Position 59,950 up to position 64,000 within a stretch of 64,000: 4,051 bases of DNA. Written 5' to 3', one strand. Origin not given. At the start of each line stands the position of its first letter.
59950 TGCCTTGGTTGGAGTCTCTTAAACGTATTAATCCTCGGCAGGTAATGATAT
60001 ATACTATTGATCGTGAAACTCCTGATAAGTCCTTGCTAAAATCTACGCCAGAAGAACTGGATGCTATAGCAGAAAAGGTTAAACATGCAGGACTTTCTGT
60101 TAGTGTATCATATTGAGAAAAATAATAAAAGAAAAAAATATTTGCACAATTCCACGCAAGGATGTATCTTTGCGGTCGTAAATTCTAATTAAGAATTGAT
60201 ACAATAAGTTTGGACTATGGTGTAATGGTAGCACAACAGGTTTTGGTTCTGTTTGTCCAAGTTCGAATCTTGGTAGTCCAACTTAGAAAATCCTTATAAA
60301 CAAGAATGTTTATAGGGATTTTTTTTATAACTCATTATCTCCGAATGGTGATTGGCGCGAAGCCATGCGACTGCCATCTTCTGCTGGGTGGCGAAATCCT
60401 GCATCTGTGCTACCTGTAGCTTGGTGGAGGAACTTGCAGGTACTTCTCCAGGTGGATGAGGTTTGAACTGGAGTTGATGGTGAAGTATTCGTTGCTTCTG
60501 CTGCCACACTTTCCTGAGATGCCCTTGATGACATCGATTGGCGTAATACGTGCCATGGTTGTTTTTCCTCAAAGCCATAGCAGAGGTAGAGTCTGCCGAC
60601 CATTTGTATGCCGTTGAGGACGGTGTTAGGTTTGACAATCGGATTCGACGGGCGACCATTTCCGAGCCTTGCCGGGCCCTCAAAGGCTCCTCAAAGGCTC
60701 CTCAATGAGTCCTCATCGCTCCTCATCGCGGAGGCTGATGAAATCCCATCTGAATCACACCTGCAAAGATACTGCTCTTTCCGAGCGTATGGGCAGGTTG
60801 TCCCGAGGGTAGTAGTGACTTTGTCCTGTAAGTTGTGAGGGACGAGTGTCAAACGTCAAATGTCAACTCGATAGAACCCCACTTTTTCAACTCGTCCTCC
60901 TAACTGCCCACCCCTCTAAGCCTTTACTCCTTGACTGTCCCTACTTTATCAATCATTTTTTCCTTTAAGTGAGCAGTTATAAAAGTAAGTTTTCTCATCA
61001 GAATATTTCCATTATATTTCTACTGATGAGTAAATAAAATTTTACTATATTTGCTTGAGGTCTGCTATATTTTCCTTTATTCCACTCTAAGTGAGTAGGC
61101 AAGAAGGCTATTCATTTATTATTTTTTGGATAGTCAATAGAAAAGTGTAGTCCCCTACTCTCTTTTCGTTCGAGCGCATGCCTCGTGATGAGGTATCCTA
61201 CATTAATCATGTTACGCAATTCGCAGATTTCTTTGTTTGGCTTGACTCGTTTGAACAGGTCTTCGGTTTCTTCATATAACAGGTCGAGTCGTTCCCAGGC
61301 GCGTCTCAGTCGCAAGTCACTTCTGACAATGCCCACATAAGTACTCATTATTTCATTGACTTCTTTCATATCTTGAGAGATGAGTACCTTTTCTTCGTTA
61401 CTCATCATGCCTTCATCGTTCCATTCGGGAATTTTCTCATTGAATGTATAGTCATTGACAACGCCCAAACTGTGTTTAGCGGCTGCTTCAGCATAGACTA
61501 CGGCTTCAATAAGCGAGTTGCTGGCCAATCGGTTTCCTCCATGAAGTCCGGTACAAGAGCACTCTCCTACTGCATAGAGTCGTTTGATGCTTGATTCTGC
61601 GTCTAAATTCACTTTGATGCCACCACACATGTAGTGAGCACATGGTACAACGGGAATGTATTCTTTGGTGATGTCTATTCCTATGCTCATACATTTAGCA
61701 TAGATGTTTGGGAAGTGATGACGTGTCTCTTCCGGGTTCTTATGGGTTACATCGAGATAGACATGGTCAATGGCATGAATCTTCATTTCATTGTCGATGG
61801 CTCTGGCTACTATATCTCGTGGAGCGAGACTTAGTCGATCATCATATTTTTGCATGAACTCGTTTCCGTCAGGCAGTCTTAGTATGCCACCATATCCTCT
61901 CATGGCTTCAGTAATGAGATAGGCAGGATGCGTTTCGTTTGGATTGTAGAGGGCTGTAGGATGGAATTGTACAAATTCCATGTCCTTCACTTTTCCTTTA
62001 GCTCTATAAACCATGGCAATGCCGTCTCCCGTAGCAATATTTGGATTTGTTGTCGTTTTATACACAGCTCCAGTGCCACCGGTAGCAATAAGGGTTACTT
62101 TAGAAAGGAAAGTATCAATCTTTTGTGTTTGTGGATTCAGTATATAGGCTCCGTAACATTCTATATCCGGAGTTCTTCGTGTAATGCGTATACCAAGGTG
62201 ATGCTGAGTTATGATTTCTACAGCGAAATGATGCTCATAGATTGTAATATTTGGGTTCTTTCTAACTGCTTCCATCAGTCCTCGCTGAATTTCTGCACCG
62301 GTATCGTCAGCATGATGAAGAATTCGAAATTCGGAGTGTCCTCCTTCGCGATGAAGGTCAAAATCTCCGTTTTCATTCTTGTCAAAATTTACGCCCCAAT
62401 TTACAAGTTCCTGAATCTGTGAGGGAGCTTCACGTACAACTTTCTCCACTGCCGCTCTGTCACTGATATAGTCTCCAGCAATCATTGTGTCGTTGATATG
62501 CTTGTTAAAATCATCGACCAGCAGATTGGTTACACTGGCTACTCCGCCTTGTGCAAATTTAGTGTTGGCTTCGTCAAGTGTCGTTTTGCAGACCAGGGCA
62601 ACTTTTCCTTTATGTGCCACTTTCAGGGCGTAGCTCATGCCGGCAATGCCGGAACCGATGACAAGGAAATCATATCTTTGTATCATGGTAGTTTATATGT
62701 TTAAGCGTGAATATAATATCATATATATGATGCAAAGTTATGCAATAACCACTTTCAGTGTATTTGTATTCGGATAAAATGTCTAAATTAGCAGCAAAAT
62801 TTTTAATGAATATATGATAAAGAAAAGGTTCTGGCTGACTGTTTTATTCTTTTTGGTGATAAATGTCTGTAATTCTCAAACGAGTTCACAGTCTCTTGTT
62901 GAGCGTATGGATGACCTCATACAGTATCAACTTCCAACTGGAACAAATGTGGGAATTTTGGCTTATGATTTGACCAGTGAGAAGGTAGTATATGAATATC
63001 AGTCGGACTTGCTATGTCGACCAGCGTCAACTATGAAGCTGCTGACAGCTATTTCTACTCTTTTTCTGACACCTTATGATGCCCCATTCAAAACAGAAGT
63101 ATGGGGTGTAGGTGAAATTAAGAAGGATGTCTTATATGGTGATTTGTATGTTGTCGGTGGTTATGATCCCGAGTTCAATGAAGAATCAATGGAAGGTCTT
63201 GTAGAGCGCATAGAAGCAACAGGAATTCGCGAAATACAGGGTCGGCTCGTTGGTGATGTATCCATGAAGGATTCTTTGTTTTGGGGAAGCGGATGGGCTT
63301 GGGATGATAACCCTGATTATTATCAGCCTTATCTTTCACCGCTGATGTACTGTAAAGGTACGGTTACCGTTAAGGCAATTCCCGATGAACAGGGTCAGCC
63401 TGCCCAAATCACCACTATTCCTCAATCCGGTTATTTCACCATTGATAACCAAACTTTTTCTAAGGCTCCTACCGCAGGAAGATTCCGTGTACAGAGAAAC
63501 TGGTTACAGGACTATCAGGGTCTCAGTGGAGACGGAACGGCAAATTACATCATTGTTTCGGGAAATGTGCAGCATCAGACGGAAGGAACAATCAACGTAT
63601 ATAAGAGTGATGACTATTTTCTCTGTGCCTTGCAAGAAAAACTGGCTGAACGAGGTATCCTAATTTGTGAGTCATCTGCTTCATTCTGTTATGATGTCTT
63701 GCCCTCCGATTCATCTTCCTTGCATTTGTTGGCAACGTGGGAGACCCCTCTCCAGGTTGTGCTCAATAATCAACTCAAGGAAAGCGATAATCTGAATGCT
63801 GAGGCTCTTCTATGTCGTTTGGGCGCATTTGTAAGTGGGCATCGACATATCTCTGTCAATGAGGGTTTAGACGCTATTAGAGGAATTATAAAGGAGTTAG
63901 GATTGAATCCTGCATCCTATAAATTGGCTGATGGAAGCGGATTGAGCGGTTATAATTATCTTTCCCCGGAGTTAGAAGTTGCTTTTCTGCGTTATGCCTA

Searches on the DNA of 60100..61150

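Call 79: search_rna_families(source=window, start=60100, end=61150, threshold=evalue, max_evalue=0.1)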
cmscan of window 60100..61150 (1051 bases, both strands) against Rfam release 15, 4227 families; matches with E-value up to 0.1: 1.
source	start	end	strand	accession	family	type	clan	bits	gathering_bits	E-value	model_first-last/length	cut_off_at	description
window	60211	60281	+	RF00005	tRNA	Gene; tRNA;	CL00001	62.9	29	4.5e-13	1-71/71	no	tRNA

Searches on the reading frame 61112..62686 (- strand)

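Call 8: search_protein_families(library=ncbifam, proteins=[window:61112-62686:-])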
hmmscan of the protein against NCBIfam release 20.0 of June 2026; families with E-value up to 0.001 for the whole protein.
window:61112-62686:- (524 aa): 36 families (the best 25 are shown)
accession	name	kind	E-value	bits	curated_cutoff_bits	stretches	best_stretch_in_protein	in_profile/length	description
NF006567.0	PRK09077.1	equivalog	7.7e-191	634.9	629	1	3-522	7-521/537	L-aspartate oxidase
TIGR00551.1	nadB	equivalog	6.7e-156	519.8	452.75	1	5-520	3-489/489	L-aspartate oxidase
NF005867.0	PRK07804.1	equivalog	7.2e-141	470.1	639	1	4-523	18-520/548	L-aspartate oxidase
NF005701.0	PRK07512.1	equivalog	8.3e-131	436.8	528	1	6-523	11-487/516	L-aspartate oxidase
NF005636.0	PRK07395.1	subfamily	1.9e-130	435.8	723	1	3-523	11-538/560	L-aspartate oxidase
NF005978.0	PRK08071.1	equivalog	2.5e-129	432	621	1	5-523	4-494/514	L-aspartate oxidase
NF004820.0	PRK06175.1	equivalog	1.8e-119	399.4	472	1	3-445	3-424/433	L-aspartate oxidase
NF004900.0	PRK06263.1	equivalog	2.8e-119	399.2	718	1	5-523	8-525/546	fumarate reductase (CoM/CoB) subunit TfrA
TIGR01812.1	sdhA_frdA_Gneg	subfamily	4.3e-114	382.1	567.3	1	6-522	1-531/568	succinate dehydrogenase or fumarate reductase, flavoprotein subunit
NF004724.0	PRK06069.1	subfamily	5.3e-101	338.6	826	1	4-522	5-540/577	succinate dehydrogenase/fumarate reductase flavoprotein subunit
TIGR01816.1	sdhA_forward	equivalog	9.3e-91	304.7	727.35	1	4-522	2-540/584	succinate dehydrogenase flavoprotein subunit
NF004613.0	PRK05945.1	equivalog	2.2e-89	300.6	824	1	3-523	2-539/575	succinate dehydrogenase/fumarate reductase flavoprotein subunit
NF005866.0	PRK07803.1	equivalog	3.8e-88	296.2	819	2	3-282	7-288/631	fumarate reductase/succinate dehydrogenase flavoprotein subunit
NF006686.0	PRK09231.1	equivalog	1.1e-83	281.8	854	1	4-518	5-537/598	fumarate reductase (quinol) flavoprotein subunit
NF005037.0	PRK06452.1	equivalog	2e-83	280.9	862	1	4-523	5-530/566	succinate dehydrogenase flavoprotein subunit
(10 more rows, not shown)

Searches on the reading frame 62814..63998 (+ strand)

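Call 8: search_protein_families(library=ncbifam, proteins=[window:62814-63998:+])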
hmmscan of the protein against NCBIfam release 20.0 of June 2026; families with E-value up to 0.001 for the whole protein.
window:62814-63998:+ (395 aa): 2 families
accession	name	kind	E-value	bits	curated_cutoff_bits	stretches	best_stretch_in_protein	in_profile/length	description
TIGR00666.1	PBP4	equivalog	6.7e-46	156.8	107.8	1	57-393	3-325/397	D-alanyl-D-alanine carboxypeptidase/D-alanyl-D-alanine endopeptidase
NF008322.0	PRK11113.1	equivalog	1.9e-33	115.7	527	1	30-394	21-376/477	serine-type D-Ala-D-Ala carboxypeptidase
